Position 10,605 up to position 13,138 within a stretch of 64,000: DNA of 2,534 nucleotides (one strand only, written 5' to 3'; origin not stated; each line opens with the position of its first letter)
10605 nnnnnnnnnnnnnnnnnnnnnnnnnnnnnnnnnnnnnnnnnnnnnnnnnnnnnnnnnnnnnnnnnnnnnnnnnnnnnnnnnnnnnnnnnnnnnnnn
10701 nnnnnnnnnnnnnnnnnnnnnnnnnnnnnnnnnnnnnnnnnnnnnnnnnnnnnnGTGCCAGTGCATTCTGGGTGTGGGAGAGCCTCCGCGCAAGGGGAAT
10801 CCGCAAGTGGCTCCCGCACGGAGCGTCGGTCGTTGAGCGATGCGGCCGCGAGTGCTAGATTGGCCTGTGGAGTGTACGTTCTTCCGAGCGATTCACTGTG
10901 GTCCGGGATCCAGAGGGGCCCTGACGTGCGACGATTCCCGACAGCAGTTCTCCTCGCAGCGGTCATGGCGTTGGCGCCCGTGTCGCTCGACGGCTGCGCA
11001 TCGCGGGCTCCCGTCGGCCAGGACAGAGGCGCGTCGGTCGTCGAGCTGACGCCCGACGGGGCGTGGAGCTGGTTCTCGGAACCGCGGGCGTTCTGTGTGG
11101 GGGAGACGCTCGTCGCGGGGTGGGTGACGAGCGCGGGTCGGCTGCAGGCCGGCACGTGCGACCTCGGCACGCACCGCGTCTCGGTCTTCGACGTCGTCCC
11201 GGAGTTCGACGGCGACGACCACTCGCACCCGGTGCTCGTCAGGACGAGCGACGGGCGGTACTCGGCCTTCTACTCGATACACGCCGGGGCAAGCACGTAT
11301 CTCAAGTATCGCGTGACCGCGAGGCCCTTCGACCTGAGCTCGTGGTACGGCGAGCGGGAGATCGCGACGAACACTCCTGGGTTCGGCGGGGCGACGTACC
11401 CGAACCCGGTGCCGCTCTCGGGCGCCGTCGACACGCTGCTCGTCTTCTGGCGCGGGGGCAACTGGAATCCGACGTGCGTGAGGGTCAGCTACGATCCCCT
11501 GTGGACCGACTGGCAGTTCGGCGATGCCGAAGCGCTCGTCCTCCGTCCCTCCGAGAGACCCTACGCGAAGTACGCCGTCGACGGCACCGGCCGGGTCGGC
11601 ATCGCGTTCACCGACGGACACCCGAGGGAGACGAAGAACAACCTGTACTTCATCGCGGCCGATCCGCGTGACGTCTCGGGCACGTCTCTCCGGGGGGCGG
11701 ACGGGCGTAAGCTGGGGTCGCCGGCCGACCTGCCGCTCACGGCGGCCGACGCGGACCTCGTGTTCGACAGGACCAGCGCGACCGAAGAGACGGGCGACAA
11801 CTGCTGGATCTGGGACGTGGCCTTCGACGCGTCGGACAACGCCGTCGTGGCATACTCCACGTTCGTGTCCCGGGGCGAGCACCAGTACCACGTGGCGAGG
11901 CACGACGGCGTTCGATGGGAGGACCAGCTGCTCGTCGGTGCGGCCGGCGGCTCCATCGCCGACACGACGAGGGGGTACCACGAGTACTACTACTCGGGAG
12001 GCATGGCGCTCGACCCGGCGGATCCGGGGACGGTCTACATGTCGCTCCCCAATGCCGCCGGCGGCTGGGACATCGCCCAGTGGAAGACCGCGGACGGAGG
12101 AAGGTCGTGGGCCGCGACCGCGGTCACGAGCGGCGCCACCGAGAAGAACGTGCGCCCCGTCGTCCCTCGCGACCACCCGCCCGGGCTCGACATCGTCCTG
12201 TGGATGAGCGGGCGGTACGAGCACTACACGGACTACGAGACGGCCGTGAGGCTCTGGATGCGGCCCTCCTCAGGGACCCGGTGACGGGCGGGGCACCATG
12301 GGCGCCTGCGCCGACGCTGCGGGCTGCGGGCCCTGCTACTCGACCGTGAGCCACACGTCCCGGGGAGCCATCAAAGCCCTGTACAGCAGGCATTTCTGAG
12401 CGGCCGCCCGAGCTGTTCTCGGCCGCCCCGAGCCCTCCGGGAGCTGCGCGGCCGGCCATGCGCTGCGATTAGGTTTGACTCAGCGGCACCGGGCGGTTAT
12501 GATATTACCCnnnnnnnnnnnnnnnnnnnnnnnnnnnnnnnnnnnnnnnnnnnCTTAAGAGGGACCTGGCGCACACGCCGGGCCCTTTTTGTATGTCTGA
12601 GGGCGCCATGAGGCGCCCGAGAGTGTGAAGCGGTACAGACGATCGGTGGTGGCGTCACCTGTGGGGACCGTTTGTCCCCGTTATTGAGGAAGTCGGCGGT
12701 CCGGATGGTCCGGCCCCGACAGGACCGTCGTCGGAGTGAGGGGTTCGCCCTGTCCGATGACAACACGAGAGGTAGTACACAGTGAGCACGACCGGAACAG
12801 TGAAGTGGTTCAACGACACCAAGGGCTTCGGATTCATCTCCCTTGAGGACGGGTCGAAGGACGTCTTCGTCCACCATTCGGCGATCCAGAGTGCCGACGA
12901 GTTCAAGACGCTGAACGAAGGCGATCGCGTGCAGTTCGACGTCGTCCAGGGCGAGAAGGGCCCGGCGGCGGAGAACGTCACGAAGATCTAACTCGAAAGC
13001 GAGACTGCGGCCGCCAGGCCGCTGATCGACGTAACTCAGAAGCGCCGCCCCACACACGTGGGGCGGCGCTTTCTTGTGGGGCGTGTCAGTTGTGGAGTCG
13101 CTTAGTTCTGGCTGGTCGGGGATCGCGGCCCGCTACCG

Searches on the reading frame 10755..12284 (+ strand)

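Call 83: search_protein_families(library=pfam, proteins=[window:10755-12284:+], max_evalue=0.00001)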
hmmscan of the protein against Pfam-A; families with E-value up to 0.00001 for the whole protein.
window:10755-12284:+ (509 aa): 1 family
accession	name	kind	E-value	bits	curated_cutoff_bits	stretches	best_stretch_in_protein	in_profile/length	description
PF15892.11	BNR_4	-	3.6e-28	99.1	27.3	1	121-390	4-266/272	BNR repeat-containing family member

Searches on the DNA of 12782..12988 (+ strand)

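Call 53: search_rna_families(sources=[L021, L022, L023, L024, L026, L027, L028, L029, L030, L031, L033, L034, L042, L045, L132, L150, L102, L125, L140, L143], threshold=gathering)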
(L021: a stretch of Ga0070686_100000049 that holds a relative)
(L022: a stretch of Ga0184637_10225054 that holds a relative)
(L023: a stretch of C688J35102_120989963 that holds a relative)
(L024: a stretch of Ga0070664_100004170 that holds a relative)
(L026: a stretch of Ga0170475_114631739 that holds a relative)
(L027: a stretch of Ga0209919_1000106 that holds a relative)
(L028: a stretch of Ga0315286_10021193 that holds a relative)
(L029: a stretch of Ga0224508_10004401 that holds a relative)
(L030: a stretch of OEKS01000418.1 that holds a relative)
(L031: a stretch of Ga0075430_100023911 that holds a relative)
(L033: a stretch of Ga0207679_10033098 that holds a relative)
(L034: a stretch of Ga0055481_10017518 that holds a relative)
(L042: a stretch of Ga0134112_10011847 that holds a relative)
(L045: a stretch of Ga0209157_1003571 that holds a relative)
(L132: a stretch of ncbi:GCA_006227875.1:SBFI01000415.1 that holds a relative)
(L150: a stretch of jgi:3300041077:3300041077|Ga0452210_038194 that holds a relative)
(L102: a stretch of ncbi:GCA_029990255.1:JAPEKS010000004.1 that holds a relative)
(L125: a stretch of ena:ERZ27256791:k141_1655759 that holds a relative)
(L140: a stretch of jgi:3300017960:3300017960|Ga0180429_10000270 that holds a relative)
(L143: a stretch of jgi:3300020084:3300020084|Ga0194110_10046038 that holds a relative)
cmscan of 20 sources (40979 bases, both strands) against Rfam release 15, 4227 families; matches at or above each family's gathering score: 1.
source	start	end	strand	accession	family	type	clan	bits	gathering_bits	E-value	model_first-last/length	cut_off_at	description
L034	1114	1465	+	RF01766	cspA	Cis-reg; thermoregulator;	-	78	78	4.1e-18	1-428/428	no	cspA thermoregulator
